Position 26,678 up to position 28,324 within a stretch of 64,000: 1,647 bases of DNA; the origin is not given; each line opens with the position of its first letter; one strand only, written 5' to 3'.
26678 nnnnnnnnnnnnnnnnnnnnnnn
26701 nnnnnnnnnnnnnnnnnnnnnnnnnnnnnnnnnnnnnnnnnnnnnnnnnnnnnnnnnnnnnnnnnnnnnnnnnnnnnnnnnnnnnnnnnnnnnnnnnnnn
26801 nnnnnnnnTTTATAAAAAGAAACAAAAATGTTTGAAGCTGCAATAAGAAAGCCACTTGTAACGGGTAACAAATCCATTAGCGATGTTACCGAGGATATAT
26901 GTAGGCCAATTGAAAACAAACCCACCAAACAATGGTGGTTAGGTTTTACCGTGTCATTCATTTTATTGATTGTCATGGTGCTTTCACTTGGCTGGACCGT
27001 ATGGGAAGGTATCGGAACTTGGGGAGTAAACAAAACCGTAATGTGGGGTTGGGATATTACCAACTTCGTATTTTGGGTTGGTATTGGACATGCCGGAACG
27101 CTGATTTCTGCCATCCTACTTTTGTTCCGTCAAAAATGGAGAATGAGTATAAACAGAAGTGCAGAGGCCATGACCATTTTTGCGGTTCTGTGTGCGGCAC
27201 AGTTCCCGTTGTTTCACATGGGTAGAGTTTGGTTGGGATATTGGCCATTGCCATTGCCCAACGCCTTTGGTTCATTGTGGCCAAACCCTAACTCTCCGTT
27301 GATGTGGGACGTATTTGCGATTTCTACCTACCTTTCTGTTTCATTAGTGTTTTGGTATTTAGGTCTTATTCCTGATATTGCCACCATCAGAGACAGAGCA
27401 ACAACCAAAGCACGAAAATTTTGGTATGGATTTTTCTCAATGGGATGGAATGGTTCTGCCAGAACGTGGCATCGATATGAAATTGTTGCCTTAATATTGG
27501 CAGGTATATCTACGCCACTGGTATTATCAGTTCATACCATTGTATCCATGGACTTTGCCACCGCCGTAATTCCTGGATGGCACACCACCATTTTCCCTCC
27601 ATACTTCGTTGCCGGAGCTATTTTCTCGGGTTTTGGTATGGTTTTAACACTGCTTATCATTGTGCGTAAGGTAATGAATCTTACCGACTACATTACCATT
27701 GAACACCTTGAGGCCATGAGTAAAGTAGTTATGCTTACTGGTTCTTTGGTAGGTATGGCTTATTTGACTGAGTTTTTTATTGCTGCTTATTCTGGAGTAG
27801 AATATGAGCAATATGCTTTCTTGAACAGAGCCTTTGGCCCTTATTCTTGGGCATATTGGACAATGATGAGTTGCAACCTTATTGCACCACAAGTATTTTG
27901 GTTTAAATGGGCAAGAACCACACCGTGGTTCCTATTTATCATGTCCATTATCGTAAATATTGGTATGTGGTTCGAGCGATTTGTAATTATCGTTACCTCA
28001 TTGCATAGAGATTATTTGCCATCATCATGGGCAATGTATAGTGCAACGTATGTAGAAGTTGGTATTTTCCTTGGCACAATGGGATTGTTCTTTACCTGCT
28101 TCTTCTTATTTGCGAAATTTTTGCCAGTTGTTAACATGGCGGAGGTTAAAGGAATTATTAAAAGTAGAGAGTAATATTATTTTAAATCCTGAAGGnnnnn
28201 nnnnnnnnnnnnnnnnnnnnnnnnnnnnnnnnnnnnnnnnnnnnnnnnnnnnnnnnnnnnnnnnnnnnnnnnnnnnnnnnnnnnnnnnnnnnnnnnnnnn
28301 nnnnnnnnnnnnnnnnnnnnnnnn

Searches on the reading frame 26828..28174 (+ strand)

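Call 99: search_protein_families(library=pfam, proteins=[window:26828-28174:+], max_evalue=0.000001)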
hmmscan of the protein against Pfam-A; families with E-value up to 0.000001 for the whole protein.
window:26828-28174:+ (448 aa): 1 family
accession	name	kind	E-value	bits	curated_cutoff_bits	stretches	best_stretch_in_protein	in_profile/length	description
PF03916.19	NrfD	-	1.2e-20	74.8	25.8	1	68-392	6-309/313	Polysulphide reductase, NrfD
